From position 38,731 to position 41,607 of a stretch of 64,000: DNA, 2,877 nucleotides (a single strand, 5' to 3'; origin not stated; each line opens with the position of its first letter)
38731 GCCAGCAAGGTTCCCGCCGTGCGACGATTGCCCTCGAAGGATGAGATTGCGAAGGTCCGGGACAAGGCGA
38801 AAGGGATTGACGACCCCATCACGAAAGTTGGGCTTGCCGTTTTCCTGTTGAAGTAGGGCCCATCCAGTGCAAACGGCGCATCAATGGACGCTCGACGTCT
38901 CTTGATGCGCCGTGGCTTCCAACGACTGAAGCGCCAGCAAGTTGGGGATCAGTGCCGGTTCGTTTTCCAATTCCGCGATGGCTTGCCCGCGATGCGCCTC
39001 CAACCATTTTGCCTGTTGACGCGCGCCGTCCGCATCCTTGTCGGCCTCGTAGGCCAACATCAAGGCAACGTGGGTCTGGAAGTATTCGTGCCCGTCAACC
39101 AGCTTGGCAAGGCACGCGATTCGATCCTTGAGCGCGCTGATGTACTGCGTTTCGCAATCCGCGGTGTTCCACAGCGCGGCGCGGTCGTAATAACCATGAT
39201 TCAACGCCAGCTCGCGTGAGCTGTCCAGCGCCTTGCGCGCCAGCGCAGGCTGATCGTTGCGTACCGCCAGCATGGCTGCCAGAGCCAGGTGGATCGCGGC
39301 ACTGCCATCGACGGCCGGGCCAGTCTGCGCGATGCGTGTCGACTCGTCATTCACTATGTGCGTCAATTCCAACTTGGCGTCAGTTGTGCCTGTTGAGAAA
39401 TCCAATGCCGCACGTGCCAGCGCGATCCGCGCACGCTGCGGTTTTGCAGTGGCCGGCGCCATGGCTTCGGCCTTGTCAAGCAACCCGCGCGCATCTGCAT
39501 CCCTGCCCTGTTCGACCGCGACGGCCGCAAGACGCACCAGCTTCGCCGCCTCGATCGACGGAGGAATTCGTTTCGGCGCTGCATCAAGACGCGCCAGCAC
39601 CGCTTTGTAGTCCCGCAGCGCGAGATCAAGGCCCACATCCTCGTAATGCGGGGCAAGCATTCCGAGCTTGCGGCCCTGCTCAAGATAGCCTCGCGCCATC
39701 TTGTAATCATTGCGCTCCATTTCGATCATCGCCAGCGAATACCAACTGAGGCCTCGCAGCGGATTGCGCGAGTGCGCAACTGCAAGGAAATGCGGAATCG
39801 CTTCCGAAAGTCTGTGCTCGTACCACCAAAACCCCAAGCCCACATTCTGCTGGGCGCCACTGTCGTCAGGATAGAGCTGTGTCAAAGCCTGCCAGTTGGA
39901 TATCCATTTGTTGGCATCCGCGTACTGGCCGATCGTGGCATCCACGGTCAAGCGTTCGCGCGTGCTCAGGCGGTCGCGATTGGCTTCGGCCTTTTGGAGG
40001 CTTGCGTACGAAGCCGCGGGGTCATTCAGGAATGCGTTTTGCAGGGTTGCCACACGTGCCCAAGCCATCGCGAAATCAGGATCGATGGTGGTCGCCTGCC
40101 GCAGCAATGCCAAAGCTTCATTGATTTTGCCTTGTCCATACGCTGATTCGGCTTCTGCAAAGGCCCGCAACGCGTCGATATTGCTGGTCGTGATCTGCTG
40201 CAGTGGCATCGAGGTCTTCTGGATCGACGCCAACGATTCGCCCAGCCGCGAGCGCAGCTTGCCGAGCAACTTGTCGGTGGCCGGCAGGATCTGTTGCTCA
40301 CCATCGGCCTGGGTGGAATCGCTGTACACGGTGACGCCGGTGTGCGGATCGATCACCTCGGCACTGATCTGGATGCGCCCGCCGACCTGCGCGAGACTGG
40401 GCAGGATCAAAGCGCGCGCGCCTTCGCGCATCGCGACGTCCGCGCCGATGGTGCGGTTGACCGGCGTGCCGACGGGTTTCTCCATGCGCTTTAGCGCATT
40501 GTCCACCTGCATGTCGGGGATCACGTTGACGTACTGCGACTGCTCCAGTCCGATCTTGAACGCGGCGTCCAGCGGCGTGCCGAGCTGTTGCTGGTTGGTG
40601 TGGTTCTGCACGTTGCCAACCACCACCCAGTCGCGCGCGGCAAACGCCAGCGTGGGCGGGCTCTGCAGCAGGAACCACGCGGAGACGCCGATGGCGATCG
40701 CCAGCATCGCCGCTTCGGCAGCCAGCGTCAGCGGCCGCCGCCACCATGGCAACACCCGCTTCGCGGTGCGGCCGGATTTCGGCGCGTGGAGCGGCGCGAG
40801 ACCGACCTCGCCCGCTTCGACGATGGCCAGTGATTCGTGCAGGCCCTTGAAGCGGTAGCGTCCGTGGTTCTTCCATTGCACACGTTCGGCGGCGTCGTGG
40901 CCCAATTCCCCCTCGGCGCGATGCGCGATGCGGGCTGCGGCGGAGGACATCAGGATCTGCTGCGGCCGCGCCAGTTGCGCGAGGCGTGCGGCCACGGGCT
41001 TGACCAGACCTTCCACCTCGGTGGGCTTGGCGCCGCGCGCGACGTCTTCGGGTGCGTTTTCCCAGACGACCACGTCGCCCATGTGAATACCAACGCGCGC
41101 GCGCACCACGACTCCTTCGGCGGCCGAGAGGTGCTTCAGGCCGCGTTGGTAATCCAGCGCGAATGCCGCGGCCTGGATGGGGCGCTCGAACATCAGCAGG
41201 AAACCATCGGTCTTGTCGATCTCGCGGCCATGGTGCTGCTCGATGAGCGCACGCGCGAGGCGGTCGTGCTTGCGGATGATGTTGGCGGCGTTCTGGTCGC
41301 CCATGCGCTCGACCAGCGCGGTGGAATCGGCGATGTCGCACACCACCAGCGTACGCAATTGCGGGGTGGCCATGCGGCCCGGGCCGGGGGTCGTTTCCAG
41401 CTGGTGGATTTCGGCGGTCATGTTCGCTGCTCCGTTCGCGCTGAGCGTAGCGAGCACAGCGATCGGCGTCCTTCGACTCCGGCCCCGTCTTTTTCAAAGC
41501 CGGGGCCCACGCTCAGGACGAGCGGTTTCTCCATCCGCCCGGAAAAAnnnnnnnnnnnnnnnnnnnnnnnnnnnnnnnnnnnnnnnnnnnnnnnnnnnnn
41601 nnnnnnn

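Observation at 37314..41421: Uncharacterised three-gene RiPP-like module: NHLP/Nif11-like peptide, stand-alone SagB-type dehydrogenase and membrane nucleotidyl-cyclase/TPR protein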

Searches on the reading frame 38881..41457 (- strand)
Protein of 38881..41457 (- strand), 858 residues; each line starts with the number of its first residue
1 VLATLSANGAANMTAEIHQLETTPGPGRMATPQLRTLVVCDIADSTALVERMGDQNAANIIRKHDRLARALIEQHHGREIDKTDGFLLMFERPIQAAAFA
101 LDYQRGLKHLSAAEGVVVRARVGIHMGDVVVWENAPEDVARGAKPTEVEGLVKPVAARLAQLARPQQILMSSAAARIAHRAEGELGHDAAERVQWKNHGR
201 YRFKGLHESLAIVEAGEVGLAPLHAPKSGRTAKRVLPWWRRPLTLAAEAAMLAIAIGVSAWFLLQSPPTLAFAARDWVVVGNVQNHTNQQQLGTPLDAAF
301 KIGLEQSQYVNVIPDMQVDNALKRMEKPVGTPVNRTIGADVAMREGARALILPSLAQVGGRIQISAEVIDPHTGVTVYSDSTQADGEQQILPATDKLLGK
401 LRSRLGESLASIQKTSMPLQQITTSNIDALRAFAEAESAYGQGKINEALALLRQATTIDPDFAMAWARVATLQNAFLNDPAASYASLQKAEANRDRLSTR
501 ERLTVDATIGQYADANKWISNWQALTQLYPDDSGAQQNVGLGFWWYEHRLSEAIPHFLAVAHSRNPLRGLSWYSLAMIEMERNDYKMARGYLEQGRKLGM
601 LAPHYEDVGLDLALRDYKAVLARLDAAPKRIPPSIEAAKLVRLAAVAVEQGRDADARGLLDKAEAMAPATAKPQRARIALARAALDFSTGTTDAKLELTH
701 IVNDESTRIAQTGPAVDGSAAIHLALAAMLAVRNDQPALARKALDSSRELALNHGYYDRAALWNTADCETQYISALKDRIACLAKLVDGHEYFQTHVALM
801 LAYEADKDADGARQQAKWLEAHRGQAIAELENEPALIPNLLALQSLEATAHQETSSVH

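Call 5: search_protein_families(library=ncbifam, proteins=[window:38881-41457:-], max_evalue=0.01)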
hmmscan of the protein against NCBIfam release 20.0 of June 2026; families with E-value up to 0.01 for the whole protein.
window:38881-41457:- (858 aa): 4 families
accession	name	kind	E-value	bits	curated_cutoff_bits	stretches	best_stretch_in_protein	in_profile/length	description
TIGR04510.1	mod_pep_cyc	subfamily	1.8e-227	757.7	400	1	31-835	2-801/814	putative peptide modification system cyclase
NF058673.1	LipAdnlyCyLipJMY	equivalog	4.4e-15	55.3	800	1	10-178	271-422/449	bifunctional lipase/adenylate cyclase LipJ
TIGR02521.1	type_IV_pilW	equivalog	0.00014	21.5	154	0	525-599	127-199/234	type IV pilus biogenesis/stability protein PilW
NF033920.0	C39_PA2778_fam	equivalog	0.0098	15.3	150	0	428-485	189-246/255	PA2778 family cysteine peptidase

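Call 6: search_protein_families(library=pfam, proteins=[window:38881-41457:-], max_evalue=0.01)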
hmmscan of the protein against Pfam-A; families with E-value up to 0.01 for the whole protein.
window:38881-41457:- (858 aa): 8 families
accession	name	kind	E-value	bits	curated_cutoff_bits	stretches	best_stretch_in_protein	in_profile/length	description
PF07719.23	TPR_2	-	3.3e-05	24.1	27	0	433-461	5-33/34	Tetratricopeptide repeat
PF00211.25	Guanylate_cyc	-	0.00018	21.6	21.9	1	36-182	10-157/183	Adenylate and Guanylate cyclase catalytic domain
PF25058.1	ARM_TT21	-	0.00043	20.7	27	0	628-708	48-126/155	Tetratricopeptide repeat protein 21 ARM repeat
PF13414.12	TPR_11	-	0.00046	20.3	26.8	1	442-466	7-31/42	TPR repeat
PF00515.34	TPR_1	-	0.00063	19.9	27.8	0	439-462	11-34/34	Tetratricopeptide repeat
PF24575.1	TPR_Slam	-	0.00095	20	35.2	0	425-471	43-89/104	Surface lipoprotein assembly modifier, N-terminal TPR repeats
PF13181.12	TPR_8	-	0.0048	17.4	25.7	0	441-461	13-33/34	Tetratricopeptide repeat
PF13424.12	TPR_12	-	0.0052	17.4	30.1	0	637-686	3-55/77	Tetratricopeptide repeat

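Call 13: search_solved_structures(query=window:38881-41457:-, max_evalue=0.001)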
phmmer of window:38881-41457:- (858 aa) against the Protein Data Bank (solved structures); distinct sequences matched with E-value up to 0.001: 5.
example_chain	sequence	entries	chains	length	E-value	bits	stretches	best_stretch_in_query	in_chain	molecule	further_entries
4wp3_A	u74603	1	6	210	9.1e-14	53.9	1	28-197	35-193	Ma1120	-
4wp9_A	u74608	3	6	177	5.3e-13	51.4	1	37-202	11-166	Ma1120 | Cyclase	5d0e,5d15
4wp8_A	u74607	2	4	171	5.4e-13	51.3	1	37-196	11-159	Ma1120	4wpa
5d0g_A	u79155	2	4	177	8e-13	50.8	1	37-130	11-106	Cyclase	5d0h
1ybt_A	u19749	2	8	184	2.6e-10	42.5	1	32-179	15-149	hydrolase, alpha/beta hydrolase fold family | lipJ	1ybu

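Call 16: find_homologous_proteins(query=window:38881-41457:-, max_evalue=1e-10)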
Query window:38881-41457:- (858 aa): 1298 proteins with E <= 1e-10 among 8000 candidates; the best 120 are listed.
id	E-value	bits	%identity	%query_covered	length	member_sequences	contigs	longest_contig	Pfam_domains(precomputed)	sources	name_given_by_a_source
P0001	0.0e+0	1867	100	99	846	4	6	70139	-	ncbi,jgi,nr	ncbi:MAG TPA: putative peptide modification system cyclase [Rhodanobacteraceae bacterium]|jgi:putati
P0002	0.0e+0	1418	77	97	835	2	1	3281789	-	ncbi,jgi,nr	ncbi:MAG: Adenylate cyclase [Rhodanobacteraceae bacterium]|jgi:putative peptide modification system 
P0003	0.0e+0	1412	77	97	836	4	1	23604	PF13414.13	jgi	jgi:putative peptide modification system cyclase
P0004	0.0e+0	1402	76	97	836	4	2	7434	-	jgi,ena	-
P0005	0.0e+0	1391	76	97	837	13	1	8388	PF13414.13,PF13181.13,PF07719.24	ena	-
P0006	0.0e+0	1338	73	97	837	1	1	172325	-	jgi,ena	jgi:putative peptide modification system cyclase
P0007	0.0e+0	1335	74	97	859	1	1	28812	-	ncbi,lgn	-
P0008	0.0e+0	1333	73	97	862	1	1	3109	-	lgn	-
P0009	0.0e+0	1281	71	98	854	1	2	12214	PF13428.13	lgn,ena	-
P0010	0.0e+0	1276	70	98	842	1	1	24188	-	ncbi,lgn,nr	ncbi:MAG: putative peptide modification system cyclase [Proteobacteria bacterium]|nr:putative peptid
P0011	0.0e+0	1232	70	97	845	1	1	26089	PF13431.13,PF00211.26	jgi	jgi:putative peptide modification system cyclase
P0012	0.0e+0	1222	70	95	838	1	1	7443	PF00515.35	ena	-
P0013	0.0e+0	1168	73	85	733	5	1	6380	PF13414.13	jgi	jgi:putative peptide modification system cyclase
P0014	0.0e+0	1095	69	86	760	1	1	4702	-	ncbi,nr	ncbi:MAG TPA: putative peptide modification system cyclase, partial [Rhodanobacteraceae bacterium]|n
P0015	0.0e+0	1071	71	80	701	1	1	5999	-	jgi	jgi:putative peptide modification system cyclase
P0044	6.1e-260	883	52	96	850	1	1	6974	-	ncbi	-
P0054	8.8e-238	810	50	98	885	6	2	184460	PF14559.13,PF00515.35,PF13424.13,PF07719.24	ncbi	-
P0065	9.6e-236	803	52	96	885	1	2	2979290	PF14559.13,PF00515.35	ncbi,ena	-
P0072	2.4e-233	795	51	95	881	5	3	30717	PF14559.13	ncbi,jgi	jgi:putative peptide modification system cyclase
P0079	6.3e-232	790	49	95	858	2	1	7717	-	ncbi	-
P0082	4.5e-231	788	50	96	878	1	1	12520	PF13428.13,PF00211.26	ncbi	ncbi:MAG TPA: putative peptide modification system cyclase [Rhodanobacteraceae bacterium]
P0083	5.0e-231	787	51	96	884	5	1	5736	PF14559.13,PF24575.2,PF13432.13,PF00211.26,PF07719.24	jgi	jgi:putative peptide modification system cyclase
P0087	9.7e-229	780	50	97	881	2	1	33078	PF14559.13,PF00515.35,PF13432.13,PF07719.24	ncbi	-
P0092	5.2e-225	767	50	97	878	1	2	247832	PF14559.13,PF00515.35,PF13176.13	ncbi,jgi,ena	-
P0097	4.9e-224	764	50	95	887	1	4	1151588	PF14559.13,PF24575.2,PF13431.13,PF00515.35,PF13432.13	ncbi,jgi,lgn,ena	-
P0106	5.5e-221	754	50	97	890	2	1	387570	PF13431.13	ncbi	-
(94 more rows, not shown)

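Call 23: list_cluster_members(proteins=[P0054, P0065, P0097, P0106, P0092, P0087, P0079, P0044, P0072, P0007])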
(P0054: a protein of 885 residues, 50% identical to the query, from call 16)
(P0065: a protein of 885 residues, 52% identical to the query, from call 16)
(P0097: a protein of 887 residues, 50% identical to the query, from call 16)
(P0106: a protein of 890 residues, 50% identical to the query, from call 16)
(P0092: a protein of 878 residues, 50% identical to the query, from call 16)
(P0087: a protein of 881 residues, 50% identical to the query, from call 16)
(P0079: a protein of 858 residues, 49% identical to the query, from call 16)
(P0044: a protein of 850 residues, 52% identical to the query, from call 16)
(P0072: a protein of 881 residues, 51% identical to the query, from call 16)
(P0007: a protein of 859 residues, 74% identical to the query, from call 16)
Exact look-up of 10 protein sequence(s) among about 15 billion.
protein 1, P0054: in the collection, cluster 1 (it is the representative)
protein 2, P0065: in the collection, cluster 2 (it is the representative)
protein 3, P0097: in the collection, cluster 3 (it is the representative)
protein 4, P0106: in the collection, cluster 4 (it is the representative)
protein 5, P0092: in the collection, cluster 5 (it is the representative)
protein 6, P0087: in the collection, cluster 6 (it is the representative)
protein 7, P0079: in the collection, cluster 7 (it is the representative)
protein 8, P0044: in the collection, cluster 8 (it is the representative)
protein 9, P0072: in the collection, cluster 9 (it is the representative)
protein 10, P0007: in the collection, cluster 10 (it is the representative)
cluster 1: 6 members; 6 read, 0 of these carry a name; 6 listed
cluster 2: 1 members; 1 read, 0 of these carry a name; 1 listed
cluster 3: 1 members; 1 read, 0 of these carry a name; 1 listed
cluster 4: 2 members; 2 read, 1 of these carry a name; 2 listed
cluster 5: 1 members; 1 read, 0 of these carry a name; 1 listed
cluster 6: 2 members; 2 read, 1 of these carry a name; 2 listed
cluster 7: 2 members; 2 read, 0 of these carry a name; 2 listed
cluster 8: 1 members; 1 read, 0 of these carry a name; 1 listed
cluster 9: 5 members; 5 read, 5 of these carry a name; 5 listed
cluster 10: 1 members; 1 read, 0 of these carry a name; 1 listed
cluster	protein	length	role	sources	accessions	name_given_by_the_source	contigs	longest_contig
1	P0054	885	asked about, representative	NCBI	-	-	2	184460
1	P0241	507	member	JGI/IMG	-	-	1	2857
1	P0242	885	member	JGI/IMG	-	-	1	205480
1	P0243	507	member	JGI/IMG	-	-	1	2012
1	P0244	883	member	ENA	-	-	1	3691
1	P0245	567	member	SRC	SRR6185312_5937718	-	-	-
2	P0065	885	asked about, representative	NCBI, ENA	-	-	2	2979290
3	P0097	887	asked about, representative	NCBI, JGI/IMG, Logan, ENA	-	-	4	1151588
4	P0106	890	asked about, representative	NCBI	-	-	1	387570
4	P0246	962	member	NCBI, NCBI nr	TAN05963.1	MAG: putative peptide modification system cyclase [Rhodanobacteraceae bacterium]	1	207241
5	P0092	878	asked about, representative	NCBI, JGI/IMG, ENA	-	-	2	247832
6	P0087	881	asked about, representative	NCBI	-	-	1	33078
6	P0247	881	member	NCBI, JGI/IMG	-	putative peptide modification system cyclase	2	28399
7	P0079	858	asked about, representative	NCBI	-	-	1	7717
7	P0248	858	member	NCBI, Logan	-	-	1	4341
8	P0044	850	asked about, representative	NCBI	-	-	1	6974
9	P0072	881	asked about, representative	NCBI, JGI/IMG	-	putative peptide modification system cyclase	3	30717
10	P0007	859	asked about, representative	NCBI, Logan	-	-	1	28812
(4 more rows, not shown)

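Call 25: find_related_loci(query=A1, collection=genome_contigs, flank=10000)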
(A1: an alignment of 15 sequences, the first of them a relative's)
Query A1 (846 aa) in genome_contigs; peptide patterns used: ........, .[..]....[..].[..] (x = any residue, [..] = any of these).
599 stretches matched a pattern (row limit reached: there are more); 422 encode a relative of the query (tblastn E <= 1e-3); the best 80 are kept; 79 distinct loci.
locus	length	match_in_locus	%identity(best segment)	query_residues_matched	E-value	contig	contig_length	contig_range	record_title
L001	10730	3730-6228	76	1-832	0e+0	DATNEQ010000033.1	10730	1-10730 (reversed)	MAG TPA_asm: Rhodanobacteraceae bacterium isolate SMAG_U11272 k141_3981511, whole genome shotgun sequence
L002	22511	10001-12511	74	1-836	0e+0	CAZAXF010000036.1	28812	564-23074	MAG TPA_asm: uncultured Rhodanobacter sp. isolate SRP187154_co1_282 genome assembly, contig: NODE_1542_length_28812_cov_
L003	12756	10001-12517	70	1-838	0e+0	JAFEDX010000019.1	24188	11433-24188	MAG: Proteobacteria bacterium isolate SZAS-93 LIN-728__19__length-24188, whole genome shotgun sequence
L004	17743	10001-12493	57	9-838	0e+0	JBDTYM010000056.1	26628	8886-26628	MAG: Dokdonella sp. isolate cluster4_bin.14 NODE_2739_length_26628_cov_8.969142, whole genome shotgun sequence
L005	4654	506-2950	56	19-832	0e+0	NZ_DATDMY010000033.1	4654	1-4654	MAG: Dokdonella sp. isolate SMAG_U423 k141_733854, whole genome shotgun sequence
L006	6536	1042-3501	58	18-836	0e+0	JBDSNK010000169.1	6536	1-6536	MAG: Dokdonella sp. isolate cluster1_bin.414 k127_11296657, whole genome shotgun sequence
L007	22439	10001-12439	56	19-829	0e+0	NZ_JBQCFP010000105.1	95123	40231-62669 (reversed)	MAG: Dokdonella sp. isolate bin190 k141_4069128, whole genome shotgun sequence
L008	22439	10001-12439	57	18-830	0e+0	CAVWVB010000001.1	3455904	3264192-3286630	MAG: uncultured Gammaproteobacteria bacterium isolate MFD05442.bin.1.13 genome assembly, contig: contig_21163, whole gen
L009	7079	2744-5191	54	9-830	0e+0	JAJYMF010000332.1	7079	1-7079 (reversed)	MAG: Proteobacteria bacterium isolate DBS2-4.bin109 NODE_19304_length_7079_cov_1.23101, whole genome shotgun sequence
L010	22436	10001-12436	57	19-829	0e+0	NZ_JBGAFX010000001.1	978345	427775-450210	MAG: Dokdonella sp. isolate MAG_MBR_H125.46 MBRH125-46_opera_contig_24, whole genome shotgun sequence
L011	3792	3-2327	54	57-829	0e+0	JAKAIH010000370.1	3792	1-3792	MAG: Proteobacteria bacterium isolate WY3.bin19 NODE_54262_length_3792_cov_1.754161, whole genome shotgun sequence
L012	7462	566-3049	52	1-826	0e+0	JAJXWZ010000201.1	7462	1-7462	MAG: Proteobacteria bacterium isolate BP6.bin123 NODE_19810_length_7462_cov_2.376551, whole genome shotgun sequence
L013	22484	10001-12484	52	1-826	0e+0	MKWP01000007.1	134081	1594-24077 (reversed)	MAG: Lysobacterales bacterium 66-474 SCNpilot_bf_inoc_scaffold_224, whole genome shotgun sequence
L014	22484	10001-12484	50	1-826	0e+0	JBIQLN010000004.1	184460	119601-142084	MAG: Rhodanobacter sp. isolate mag.37g NODE_96_length_184460, whole genome shotgun sequence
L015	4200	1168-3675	51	1-834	0e+0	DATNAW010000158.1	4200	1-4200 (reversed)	MAG TPA_asm: Rhodanobacteraceae bacterium isolate SMAG_U11172 k141_1933908, whole genome shotgun sequence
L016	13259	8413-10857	51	1-817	0e+0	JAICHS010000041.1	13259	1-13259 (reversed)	MAG: Rhodanobacteraceae bacterium isolate GZL_FP_2_bin.28 k141_3057159_length_13259_cov_28.2163, whole genome shotgun se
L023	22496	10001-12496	50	1-834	0e+0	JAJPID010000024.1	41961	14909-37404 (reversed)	MAG: Lysobacterales bacterium isolate Centralia_MAG_258 k107_10782957, whole genome shotgun sequence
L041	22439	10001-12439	45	19-830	0e+0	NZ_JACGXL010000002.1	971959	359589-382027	Dokdonella fugitiva strain RH2WT43 Ga0326535_02, whole genome shotgun sequence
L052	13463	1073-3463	42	20-817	0e+0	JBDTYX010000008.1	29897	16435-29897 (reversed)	MAG: Rudaea sp. isolate cluster4_bin.151 NODE_2101_length_29897_cov_8.450271, whole genome shotgun sequence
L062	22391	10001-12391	42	19-817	0e+0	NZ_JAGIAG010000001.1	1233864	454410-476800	MAG: Dokdonella sp. isolate BIN16 scaffold1_cov0, whole genome shotgun sequence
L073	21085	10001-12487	40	1-837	1e-177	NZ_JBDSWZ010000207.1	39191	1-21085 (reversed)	MAG: Dokdonella sp. isolate cluster1_bin.64 k127_14689793, whole genome shotgun sequence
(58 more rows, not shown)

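Call 43: search_protein_representatives(protein=window:38881-41421:-)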
Query: 846 residues. Proteins with E-value up to 0.001 (for the whole library): 17522; up to 1e-10: 7732; up to 1e-30: 1399. The best 150 are listed.
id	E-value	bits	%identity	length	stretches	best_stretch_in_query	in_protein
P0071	1.6e-234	797.2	62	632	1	218-835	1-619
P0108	1.4e-220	751.1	47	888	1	16-840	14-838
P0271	1.9e-212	724.2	46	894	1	18-833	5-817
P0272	1.3e-204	698.2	45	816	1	22-832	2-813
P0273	8.6e-196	669.1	44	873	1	14-833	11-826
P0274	5.8e-193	659.7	44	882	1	18-821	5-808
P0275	3.7e-189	647.1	49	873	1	17-673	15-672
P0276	1.3e-182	625.5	44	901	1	17-833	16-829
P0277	5.4e-179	613.5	42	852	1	17-832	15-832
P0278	5.9e-172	590.3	40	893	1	19-841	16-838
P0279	3.1e-171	587.9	42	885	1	8-823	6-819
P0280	3.5e-171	587.7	41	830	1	18-836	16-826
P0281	6.9e-171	586.7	42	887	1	17-828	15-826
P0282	3.0e-170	584.6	42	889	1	15-826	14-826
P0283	2.2e-168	578.4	41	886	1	18-818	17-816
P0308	1.3e-147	509.8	40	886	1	10-821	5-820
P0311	9.6e-147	506.9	38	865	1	17-823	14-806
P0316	8.3e-146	503.8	39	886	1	17-824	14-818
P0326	5.7e-142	491.1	40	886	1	9-739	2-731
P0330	1.0e-139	483.7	40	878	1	19-727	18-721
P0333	7.9e-139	480.7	36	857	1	9-834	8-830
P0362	1.8e-128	446.5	38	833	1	14-735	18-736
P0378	2.5e-122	426.2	37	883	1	17-841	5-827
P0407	3.5e-89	316.6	30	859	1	11-828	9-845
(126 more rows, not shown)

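Call 45: list_cluster_members(proteins=[P0330, P0333, P0283, P0308, P0326, P0316, P0311, P0378, P0362, P0407])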
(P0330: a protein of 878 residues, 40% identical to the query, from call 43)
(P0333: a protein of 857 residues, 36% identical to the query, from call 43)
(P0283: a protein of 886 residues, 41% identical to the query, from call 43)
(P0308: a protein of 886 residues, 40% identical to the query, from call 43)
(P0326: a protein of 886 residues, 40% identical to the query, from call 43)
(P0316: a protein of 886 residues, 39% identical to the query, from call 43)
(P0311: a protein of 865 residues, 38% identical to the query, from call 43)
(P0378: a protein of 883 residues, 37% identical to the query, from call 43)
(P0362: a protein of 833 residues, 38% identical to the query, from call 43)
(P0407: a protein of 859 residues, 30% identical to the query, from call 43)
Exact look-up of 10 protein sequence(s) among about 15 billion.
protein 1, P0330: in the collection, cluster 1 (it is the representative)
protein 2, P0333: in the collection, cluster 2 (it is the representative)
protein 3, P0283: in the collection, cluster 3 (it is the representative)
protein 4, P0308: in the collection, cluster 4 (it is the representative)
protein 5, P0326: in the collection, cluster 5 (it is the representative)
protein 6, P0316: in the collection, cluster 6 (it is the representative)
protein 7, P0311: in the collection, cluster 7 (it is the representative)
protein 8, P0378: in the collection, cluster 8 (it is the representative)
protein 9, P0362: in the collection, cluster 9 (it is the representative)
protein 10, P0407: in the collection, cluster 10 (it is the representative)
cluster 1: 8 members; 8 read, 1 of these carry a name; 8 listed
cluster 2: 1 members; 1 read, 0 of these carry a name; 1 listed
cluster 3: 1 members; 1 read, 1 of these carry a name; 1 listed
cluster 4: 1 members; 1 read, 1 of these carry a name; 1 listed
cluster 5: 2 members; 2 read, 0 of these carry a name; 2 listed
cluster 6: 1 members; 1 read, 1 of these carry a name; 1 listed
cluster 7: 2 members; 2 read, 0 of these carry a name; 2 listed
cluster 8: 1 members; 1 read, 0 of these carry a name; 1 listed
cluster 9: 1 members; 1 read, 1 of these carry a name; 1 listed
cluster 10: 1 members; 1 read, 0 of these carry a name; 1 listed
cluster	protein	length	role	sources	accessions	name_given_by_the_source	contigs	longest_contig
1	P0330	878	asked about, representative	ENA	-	-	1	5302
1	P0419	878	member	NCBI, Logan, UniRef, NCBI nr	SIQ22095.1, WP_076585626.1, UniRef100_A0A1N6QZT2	putative peptide modification system cyclase [Solilutibacter tolerans] | Putative peptide modification system cyclase n=1 Tax=Solilutibacter tolerans ... | putative peptide modification system cyclase [Lysobacter tolerans]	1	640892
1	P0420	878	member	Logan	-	-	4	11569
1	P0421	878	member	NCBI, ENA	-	-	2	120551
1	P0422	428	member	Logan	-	-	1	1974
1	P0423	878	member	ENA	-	-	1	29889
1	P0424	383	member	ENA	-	-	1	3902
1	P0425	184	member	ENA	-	-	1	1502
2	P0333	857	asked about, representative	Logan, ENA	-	-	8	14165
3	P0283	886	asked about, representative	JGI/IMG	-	putative peptide modification system cyclase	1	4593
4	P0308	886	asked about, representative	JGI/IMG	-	putative peptide modification system cyclase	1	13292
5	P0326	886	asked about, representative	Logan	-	-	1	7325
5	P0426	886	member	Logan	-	-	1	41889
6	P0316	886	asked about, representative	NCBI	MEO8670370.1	MAG: putative peptide modification system cyclase [Tahibacter sp.]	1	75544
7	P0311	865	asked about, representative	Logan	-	-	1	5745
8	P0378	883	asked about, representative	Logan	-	-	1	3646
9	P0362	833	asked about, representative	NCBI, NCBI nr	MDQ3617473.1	MAG: putative peptide modification system cyclase [Pseudomonadota bacterium] | putative peptide modification system cyclase [Pseudomonadota bacterium]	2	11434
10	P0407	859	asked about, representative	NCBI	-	-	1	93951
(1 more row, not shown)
